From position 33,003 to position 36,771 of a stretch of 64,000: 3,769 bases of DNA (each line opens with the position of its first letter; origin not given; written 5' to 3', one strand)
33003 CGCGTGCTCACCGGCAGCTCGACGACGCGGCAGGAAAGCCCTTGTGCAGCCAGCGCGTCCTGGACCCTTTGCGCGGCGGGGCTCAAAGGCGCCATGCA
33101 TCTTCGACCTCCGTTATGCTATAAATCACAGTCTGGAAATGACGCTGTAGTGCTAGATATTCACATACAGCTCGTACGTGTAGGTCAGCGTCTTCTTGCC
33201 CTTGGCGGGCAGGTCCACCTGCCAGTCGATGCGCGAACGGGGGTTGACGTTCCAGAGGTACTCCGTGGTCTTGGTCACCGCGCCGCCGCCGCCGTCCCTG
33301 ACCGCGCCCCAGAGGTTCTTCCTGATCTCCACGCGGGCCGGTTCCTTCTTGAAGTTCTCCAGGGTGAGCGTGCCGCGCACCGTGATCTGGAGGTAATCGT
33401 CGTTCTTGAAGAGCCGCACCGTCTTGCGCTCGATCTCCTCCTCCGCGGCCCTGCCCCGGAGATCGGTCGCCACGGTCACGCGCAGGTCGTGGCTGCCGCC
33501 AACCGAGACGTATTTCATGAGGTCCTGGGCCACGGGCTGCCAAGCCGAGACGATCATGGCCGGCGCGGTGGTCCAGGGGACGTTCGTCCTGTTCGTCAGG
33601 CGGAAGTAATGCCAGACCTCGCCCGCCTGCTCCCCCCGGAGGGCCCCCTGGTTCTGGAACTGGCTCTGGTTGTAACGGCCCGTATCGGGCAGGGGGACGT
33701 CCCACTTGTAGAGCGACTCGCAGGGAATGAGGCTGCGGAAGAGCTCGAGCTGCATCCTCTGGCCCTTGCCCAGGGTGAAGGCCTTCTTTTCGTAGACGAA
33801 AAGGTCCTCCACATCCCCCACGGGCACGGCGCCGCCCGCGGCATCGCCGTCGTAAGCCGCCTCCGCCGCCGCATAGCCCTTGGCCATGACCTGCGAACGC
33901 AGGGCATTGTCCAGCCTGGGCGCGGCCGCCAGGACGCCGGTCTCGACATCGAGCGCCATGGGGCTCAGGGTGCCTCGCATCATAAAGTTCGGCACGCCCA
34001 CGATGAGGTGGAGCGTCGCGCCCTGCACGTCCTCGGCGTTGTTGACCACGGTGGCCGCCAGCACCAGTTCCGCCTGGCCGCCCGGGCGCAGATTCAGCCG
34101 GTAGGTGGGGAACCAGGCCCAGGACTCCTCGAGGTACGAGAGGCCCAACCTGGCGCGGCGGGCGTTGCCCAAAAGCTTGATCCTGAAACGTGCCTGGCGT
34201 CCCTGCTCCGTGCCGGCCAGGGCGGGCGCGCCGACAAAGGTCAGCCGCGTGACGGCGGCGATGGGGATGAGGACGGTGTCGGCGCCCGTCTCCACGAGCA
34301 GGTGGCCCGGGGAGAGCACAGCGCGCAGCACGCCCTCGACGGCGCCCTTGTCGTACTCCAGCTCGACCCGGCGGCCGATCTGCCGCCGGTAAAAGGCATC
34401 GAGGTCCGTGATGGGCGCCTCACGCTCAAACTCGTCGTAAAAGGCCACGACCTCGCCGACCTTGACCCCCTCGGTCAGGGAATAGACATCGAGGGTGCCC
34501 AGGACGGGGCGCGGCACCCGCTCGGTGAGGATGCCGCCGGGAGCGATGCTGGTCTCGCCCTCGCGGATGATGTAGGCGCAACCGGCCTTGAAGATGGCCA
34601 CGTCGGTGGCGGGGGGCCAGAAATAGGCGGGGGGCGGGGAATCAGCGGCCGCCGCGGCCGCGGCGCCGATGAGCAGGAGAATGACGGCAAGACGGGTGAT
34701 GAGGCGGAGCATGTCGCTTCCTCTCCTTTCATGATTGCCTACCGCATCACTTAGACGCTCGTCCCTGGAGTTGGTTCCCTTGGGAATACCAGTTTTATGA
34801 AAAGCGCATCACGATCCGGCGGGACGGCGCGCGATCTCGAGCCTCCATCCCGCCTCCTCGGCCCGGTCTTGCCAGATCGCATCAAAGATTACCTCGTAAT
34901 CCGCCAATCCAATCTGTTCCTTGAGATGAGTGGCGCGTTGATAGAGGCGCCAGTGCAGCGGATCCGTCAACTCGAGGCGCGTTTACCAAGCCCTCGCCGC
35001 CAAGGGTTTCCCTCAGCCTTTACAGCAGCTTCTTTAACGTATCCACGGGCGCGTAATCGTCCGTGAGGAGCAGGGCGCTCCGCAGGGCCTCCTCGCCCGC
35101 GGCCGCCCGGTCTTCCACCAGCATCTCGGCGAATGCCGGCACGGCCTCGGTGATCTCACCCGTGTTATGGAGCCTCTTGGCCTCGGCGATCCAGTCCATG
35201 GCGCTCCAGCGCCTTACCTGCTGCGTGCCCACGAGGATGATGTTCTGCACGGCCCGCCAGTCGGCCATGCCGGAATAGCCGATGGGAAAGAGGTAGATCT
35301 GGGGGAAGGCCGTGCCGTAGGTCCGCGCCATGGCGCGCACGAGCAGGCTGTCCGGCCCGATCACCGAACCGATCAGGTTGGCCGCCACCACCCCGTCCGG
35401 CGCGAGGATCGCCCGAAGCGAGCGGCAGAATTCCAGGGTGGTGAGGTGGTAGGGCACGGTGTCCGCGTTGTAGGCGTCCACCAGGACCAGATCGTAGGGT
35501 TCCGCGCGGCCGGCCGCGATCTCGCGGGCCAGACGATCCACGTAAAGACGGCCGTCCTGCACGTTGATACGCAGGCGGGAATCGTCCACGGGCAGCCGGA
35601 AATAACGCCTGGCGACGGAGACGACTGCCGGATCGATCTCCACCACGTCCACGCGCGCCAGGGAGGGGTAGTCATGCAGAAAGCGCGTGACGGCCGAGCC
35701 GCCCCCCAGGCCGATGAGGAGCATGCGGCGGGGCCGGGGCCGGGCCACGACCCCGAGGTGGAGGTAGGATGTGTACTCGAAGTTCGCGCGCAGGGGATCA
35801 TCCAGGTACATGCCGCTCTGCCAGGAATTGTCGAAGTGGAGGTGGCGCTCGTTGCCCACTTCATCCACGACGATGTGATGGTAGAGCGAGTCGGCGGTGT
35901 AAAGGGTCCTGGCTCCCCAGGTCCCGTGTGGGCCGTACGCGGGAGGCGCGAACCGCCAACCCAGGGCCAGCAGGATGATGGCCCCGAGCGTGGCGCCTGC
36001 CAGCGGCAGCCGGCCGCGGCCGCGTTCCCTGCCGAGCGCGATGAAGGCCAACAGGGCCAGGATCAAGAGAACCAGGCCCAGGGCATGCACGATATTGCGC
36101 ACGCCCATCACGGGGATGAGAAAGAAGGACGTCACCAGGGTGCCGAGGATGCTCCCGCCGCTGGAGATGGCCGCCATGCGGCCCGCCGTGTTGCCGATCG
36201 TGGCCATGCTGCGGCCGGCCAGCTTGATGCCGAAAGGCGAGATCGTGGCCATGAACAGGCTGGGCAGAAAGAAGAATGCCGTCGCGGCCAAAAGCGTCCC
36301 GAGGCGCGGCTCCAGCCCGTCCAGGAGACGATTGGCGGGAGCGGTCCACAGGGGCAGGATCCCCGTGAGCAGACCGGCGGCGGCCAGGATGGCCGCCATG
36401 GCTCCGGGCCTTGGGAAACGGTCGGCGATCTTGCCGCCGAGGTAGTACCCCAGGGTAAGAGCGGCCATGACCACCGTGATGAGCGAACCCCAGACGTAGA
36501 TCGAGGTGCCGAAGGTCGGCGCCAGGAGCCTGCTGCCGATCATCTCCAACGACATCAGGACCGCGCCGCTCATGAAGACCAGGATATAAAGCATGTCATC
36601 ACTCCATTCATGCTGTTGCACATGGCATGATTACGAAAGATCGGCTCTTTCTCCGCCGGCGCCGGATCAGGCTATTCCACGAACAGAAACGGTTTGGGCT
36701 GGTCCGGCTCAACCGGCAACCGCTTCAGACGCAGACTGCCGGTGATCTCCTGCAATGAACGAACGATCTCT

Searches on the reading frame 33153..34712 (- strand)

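Call 8: search_protein_families(library=pfam, proteins=[window:33153-34712:-], max_evalue=0.01)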
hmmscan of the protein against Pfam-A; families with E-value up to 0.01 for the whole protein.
window:33153-34712:- (519 aa): 2 families
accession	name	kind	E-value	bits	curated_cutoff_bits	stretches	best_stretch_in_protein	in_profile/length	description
PF13598.12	DUF4139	-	4.9e-07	30.1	31.8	1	190-514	2-200/205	Domain of unknown function (DUF4139)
PF10842.14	DUF2642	-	0.0033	17.7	22.7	1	110-153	16-58/64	Protein of unknown function (DUF2642)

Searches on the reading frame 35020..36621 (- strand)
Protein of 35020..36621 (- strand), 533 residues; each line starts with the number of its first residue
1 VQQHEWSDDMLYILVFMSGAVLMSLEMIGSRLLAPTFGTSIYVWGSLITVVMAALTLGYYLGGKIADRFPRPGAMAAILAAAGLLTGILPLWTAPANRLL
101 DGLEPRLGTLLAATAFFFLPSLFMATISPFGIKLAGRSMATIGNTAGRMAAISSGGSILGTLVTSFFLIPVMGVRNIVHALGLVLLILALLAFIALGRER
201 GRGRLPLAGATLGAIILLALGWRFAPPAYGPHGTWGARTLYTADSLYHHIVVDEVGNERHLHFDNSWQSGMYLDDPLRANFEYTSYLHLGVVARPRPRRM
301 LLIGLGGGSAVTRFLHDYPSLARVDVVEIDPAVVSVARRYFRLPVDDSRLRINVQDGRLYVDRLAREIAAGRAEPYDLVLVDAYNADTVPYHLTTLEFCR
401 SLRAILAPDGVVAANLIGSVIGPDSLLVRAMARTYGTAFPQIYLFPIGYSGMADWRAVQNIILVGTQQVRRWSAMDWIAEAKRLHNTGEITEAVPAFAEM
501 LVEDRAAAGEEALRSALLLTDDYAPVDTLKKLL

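Call 8: search_protein_families(library=pfam, proteins=[window:35020-36621:-], max_evalue=0.01)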
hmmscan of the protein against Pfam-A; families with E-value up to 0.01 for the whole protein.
window:35020-36621:- (533 aa): 2 families
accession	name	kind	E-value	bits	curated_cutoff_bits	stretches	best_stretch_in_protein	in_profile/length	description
PF01564.23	Spermine_synth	-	2e-13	50.7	22.9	1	287-414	9-130/186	Spermine/spermidine synthase domain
PF01596.23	Methyltransf_3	-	0.0042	16.8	22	1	299-411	47-155/204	O-methyltransferase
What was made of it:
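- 35020..36594 (-): Downstream gene: a fused membrane/spermidine-synthase-like protein. Its ATG at 36594 is preceded by GGAG. Pfam PF01564 (call 8).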

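Call 33: find_encoding_contigs(protein=window:35020-36594:-, flank=3000, max_places=10)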
Protein window:35020-36594:- (524 aa): 1 contig read that carries it; 1 place shown.
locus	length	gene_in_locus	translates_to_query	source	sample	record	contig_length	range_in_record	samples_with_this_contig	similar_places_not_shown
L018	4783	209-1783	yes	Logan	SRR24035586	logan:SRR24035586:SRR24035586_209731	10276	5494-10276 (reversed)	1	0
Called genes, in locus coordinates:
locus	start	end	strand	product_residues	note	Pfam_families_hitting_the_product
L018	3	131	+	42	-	?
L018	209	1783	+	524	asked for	PF01564:Spermine_synth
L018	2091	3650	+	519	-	PF13598:DUF4139 (weak)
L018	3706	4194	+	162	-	PF04073:tRNA_edit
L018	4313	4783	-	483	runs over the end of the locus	PF01139:RtcB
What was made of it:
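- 35020..36594 (-): The exact 524-aa product was found on Logan contig L018 (call 33).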

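Call 45: find_homologous_proteins(query=window:35020-36594:-, max_evalue=1e-30)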
Query window:35020-36594:- (524 aa): 429 proteins with E <= 1e-30 among 8000 candidates; the best 120 are listed.
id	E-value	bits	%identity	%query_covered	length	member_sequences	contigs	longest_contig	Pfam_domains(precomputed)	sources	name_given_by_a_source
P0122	0.0e+0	1148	100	100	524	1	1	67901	PF01564.24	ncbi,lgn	ncbi:MAG: spermidine synthase [Patescibacteria group bacterium]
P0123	2.1e-198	679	61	100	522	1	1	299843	PF01564.24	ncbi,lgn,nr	ncbi:MAG: fused MFS/spermidine synthase [Limnochordales bacterium]|nr:fused MFS/spermidine synthase 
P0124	4.4e-198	677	61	100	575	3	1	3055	PF01564.24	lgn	-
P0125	2.8e-193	662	59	100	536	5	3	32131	PF01564.24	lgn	-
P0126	5.7e-193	661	60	100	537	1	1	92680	PF01564.24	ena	-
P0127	7.9e-192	657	58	100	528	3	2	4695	PF01564.24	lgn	-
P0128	1.6e-191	656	58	100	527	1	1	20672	PF01564.24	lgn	-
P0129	8.9e-191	653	58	100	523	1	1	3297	PF01564.24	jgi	jgi:spermidine synthase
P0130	1.6e-190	653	59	100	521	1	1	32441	PF01564.24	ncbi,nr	ncbi:MAG: fused MFS/spermidine synthase [Firmicutes bacterium]|nr:fused MFS/spermidine synthase [Bac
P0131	2.8e-190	652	59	100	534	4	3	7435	PF01564.24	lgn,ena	-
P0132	5.0e-190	651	57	100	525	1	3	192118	PF01596.24,PF01564.24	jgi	jgi:spermidine synthase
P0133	6.0e-188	644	58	100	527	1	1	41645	PF01564.24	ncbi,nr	ncbi:MAG: fused MFS/spermidine synthase [Firmicutes bacterium]|nr:fused MFS/spermidine synthase [Bac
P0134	1.4e-187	643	59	60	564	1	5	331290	PF01564.24,PF07690.22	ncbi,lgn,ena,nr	ncbi:MAG TPA: fused MFS/spermidine synthase [Firmicutes bacterium]|nr:fused MFS/spermidine synthase 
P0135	4.7e-185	634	58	100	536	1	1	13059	PF01564.24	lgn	-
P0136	9.0e-185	634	56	100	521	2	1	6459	PF01564.24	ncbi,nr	ncbi:MAG TPA: fused MFS/spermidine synthase [Bacillota bacterium]|nr:fused MFS/spermidine synthase [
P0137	1.8e-183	629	59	100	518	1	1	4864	PF01564.24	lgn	-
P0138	5.9e-183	628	56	100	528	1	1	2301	PF01564.24,PF07690.22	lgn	-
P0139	4.3e-182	625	58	100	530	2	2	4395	PF01564.24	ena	-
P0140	6.6e-181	621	57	100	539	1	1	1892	PF01564.24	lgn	-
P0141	1.0e-180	620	56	100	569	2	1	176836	PF01564.24,PF07690.22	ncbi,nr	ncbi:MAG: fused MFS/spermidine synthase [Limnochordaceae bacterium]|nr:fused MFS/spermidine synthase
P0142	1.7e-180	619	57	100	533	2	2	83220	PF01564.24,PF07690.22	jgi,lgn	jgi:spermidine synthase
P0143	9.1e-180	617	57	100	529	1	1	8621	PF01564.24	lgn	-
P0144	9.2e-180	617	55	100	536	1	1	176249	PF01564.24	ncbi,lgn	ncbi:MAG: spermidine synthase [Betaproteobacteria bacterium]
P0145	1.9e-179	616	56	100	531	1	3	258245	PF01564.24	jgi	jgi:spermidine synthase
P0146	1.8e-178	613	56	100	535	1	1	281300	PF01564.24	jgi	jgi:spermidine synthase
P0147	1.0e-177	610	56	100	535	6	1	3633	PF01564.24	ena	-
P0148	7.5e-177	607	56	100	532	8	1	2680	PF01564.24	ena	-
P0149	1.9e-176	606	56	100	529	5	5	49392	PF01564.24,PF07690.22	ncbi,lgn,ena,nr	ncbi:MAG TPA: fused MFS/spermidine synthase [Firmicutes bacterium]|nr:fused MFS/spermidine synthase 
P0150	3.3e-176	605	58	100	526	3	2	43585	PF01564.24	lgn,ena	-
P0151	8.5e-176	604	56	100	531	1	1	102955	PF01564.24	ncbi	-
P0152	2.3e-175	603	55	100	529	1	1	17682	PF01564.24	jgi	jgi:spermidine synthase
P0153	1.1e-174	600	54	100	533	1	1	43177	PF01564.24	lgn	-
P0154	3.9e-174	598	55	100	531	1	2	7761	PF01564.24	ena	-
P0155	4.0e-174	598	56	100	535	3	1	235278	PF01564.24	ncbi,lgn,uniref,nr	ncbi:spermidine synthase [Hydrogenispora ethanolica]|uniref:Polyamine aminopropyltransferase n=1 Tax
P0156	1.9e-173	596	55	100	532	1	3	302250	PF01564.24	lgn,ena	-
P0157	2.5e-173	596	54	100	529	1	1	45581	PF01564.24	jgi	jgi:spermidine synthase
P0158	2.8e-173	596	54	100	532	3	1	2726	PF01564.24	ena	-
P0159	3.5e-173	595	55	100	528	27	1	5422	PF01564.24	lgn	-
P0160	5.8e-173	595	54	100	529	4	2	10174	PF01564.24,PF07690.22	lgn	-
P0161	1.2e-172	594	54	100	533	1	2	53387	PF01564.24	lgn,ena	-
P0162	4.7e-172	592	55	100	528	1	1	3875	PF01564.24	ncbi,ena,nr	ncbi:MAG: fused MFS/spermidine synthase [Firmicutes bacterium]|nr:fused MFS/spermidine synthase [Bac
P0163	7.3e-172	591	55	100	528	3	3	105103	PF01564.24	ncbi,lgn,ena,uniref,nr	ncbi:MAG TPA: fused MFS/spermidine synthase [Firmicutes bacterium]|uniref:Polyamine aminopropyltrans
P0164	1.7e-171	590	59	97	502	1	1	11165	PF01564.24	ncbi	ncbi:MAG: spermidine synthase [Bacillota bacterium]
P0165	4.2e-171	588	54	100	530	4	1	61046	PF01564.24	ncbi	ncbi:MAG: spermidine synthase [Bacillota bacterium]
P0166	6.8e-171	588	55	100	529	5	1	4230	PF01564.24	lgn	-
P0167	9.5e-171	587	55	100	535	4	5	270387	PF01564.24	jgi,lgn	jgi:spermidine synthase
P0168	8.6e-170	584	54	96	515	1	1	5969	PF01564.24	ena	-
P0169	1.2e-169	584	52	99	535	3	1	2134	PF01564.24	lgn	-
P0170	1.2e-169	584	54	100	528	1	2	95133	PF01564.24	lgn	-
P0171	1.3e-169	584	55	100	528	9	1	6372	PF01564.24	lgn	-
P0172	2.4e-169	583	55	100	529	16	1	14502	PF01564.24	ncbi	-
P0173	2.5e-169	583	55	100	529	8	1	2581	PF01564.24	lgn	-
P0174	2.7e-169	582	56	100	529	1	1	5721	PF01564.24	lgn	-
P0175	4.7e-169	582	53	99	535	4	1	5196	PF01564.24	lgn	-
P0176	8.9e-169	581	52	100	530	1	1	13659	PF01564.24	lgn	-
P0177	1.4e-168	580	56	98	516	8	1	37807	PF01564.24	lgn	-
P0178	2.1e-168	580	55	100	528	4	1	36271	PF01564.24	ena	-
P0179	2.1e-168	580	54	100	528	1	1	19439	PF01564.24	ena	-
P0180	4.4e-168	579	53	100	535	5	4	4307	PF01564.24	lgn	-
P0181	5.0e-168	578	54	100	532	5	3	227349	PF01564.24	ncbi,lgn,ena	-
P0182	1.4e-167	577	53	100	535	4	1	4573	PF01564.24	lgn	-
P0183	1.4e-166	574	51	100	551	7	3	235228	PF01564.24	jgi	-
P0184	4.1e-166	572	51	99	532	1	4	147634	PF01564.24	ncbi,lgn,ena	-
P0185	4.1e-166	572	52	100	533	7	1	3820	PF01564.24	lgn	-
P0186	1.3e-165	570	54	97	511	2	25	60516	PF01564.24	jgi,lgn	jgi:spermidine synthase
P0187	1.4e-165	570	52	100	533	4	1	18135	PF01564.24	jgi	jgi:spermidine synthase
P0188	1.6e-165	570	52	100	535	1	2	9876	PF01564.24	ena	-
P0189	6.7e-165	568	51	100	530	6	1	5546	PF01564.24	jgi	-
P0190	1.2e-164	567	52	99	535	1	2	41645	PF01564.24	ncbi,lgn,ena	-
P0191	1.3e-164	567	51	100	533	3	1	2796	PF01564.24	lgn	-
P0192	4.6e-164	565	65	32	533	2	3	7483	PF01564.24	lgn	-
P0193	1.9e-163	563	51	100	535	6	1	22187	PF01564.24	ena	-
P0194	2.1e-162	560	52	100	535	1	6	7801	PF01564.24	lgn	-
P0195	4.0e-162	559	52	99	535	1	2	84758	PF01564.24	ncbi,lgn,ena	-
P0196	7.1e-162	558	51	100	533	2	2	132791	PF01564.24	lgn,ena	-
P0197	7.3e-161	555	51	99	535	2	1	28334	PF01564.24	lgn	-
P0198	1.8e-159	550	52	100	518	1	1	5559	PF01564.24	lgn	-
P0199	7.7e-159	548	52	98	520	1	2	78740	PF01564.24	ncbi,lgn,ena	-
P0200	1.2e-158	547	51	97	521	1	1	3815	PF01564.24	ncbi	ncbi:MAG: spermidine synthase, partial [Bacteroidota bacterium]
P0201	4.2e-151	522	49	98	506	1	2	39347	PF01564.24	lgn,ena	-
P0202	2.5e-139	484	64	71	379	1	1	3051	PF01564.24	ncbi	ncbi:MAG: spermidine synthase, partial [Bacteroidota bacterium]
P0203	6.8e-127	443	47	100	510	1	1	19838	PF01564.24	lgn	-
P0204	2.9e-125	437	46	100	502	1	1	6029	PF01564.24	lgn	-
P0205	1.2e-124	435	51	79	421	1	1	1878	PF01564.24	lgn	-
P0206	6.1e-124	433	45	100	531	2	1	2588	PF01564.24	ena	-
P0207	7.3e-124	433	39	99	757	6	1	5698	PF13649.13,PF01564.24,PF07690.22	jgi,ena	-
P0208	1.5e-123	432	35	99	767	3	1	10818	PF01564.24,PF07690.22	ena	-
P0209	1.9e-123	431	45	99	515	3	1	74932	PF01564.24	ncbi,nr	ncbi:MAG: fused MFS/spermidine synthase [Firmicutes bacterium]|nr:fused MFS/spermidine synthase [Bac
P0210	1.4e-121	425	43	100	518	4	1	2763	PF01564.24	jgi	-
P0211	1.7e-120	422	44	100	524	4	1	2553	PF01564.24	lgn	-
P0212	2.8e-120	421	48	100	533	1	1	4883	PF01564.24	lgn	-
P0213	7.4e-120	419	45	99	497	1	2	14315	PF01564.24,PF00891.25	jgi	jgi:spermidine synthase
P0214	1.2e-119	419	46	99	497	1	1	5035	PF01564.24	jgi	jgi:spermidine synthase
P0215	1.5e-119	418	44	99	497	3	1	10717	PF01564.24,PF00891.25,PF07690.22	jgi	jgi:spermidine synthase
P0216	8.4e-119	416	45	99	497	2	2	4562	PF01564.24,PF00891.25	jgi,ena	jgi:spermidine synthase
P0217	1.1e-117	412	46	97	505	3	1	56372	PF01564.24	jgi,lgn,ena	-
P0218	1.8e-117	412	45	100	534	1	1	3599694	PF01564.24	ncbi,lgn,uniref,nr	ncbi:fused MFS/spermidine synthase [Caldinitratiruptor microaerophilus]|uniref:PABS domain-containin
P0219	7.9e-117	409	43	100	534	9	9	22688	PF01564.24,PF07690.22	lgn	-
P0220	7.0e-116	406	44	100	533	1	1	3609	PF01564.24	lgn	-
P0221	9.1e-116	406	45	99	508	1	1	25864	PF01564.24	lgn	-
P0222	9.3e-116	406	46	99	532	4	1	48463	PF13649.13,PF01564.24,PF08242.19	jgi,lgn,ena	-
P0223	1.5e-115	405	42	99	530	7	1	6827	PF01564.24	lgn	-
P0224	3.9e-115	404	44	100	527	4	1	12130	PF13649.13,PF01564.24,PF08242.19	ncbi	-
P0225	5.0e-114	400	43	98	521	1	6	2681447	PF01564.24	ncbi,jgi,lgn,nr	ncbi:MAG TPA: fused MFS/spermidine synthase [Firmicutes bacterium]|jgi:spermidine synthase|nr:fused 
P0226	1.3e-113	399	46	99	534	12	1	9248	PF01564.24,PF08242.19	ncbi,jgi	ncbi:MAG TPA: fused MFS/spermidine synthase [Candidatus Methylomirabilis sp.]|jgi:spermidine synthas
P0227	4.8e-113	397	44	99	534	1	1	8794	PF01564.24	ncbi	-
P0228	1.2e-112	396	43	99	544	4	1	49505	PF01564.24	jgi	-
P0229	5.1e-112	394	42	100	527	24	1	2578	PF13649.13,PF01564.24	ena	-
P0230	1.4e-111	392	43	99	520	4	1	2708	PF01564.24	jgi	jgi:spermidine synthase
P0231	1.5e-111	392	43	98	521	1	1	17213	PF01564.24,PF07690.22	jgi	jgi:spermidine synthase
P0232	4.5e-111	390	51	33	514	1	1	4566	PF13649.13,PF01564.24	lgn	-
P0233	8.9e-111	389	44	99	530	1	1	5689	PF01564.24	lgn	-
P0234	1.0e-110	389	44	99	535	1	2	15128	PF01564.24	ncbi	-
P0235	1.7e-110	389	42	99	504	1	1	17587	PF05175.21,PF01564.24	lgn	-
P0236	2.7e-110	388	40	99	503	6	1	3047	PF01564.24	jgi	jgi:spermidine synthase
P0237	5.2e-110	387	43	99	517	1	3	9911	PF01564.24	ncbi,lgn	ncbi:MAG: fused MFS/spermidine synthase [Bacillota bacterium]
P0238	5.3e-110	387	42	99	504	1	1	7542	PF05175.21,PF01564.24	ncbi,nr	ncbi:MAG: fused MFS/spermidine synthase [Deltaproteobacteria bacterium]|nr:fused MFS/spermidine synt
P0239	2.8e-109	384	45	99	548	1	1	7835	PF01564.24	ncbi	-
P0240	3.3e-109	384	44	99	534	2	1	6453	PF01564.24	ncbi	-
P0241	4.2e-109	384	43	100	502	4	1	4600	PF01564.24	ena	-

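Call 46: find_encoding_contigs(protein=P0123, flank=5000, max_places=1)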
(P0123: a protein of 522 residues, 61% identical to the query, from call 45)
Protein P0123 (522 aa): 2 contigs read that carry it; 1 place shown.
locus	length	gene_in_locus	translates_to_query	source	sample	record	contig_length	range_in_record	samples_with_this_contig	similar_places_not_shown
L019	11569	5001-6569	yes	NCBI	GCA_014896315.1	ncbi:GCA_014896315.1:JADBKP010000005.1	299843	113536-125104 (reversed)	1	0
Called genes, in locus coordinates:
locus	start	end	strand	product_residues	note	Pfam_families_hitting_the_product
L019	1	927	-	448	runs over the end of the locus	-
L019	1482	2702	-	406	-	-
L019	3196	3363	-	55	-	-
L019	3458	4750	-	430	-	PF00089:Trypsin, PF13365:Trypsin_2, PF00595:PDZ, PF13180:PDZ_2, PF17820:PDZ_6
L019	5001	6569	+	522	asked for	PF01564:Spermine_synth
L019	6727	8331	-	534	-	PF13487:HD_5, PF01966:HD, PF01590:GAF, PF13185:GAF_2, PF13492:GAF_3, PF00990:GGDEF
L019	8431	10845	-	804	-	-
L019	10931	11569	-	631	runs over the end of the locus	PF00672:HAMP, PF00989:PAS (weak), PF08448:PAS_4 (weak), PF12860:PAS_7, PF13188:PAS_8 (weak), PF00512:HisKA, PF02518:HATPase_c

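Call 47: find_encoding_contigs(protein=P0126, flank=5000, max_places=1)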
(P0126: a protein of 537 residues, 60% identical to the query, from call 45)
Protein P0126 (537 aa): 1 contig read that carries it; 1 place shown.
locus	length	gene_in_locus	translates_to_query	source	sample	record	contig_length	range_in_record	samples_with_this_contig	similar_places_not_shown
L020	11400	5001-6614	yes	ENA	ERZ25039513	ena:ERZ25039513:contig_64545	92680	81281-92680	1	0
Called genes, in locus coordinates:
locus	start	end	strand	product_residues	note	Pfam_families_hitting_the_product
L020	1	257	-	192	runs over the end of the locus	PF00117:GATase, PF07722:Peptidase_C26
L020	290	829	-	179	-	PF00156:Pribosyltran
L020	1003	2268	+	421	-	PF01566:Nramp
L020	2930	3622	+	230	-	PF01520:Amidase_3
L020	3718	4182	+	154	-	PF01862:PvlArgDC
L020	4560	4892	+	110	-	PF12973:Cupin_7, PF02311:AraC_binding, PF07883:Cupin_2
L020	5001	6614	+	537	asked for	PF01564:Spermine_synth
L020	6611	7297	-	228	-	PF03328:HpcH_HpaI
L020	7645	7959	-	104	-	-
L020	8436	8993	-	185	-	-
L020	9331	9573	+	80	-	-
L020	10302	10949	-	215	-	-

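Call 48: find_encoding_contigs(protein=P0125, flank=5000, max_places=2)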
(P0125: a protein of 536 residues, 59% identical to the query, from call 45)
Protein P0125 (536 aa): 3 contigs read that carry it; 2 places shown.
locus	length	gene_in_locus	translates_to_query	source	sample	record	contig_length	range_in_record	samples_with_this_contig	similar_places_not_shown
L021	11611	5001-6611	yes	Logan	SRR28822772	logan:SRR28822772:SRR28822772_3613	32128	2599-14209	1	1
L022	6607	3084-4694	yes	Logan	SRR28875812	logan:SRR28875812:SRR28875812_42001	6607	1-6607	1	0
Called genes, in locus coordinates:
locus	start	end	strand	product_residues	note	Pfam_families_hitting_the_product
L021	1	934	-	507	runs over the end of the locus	-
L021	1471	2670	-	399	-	-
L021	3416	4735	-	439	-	PF00089:Trypsin, PF13365:Trypsin_2, PF00595:PDZ, PF13180:PDZ_2, PF17820:PDZ_6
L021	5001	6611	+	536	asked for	PF01564:Spermine_synth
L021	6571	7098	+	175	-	-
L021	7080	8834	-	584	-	PF13487:HD_5, PF01966:HD, PF01590:GAF, PF13185:GAF_2, PF13492:GAF_3, PF00990:GGDEF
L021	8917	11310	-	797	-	PF04357:TamB (faint)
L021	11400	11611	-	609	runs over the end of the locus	PF00672:HAMP, PF22610:CovS-like_HAMP (faint), PF00989:PAS (weak), PF00512:HisKA, PF02518:HATPase_c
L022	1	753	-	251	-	?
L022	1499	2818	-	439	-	PF00089:Trypsin, PF13365:Trypsin_2, PF00595:PDZ, PF13180:PDZ_2, PF17820:PDZ_6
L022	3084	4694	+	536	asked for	PF01564:Spermine_synth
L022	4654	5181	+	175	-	-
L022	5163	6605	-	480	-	?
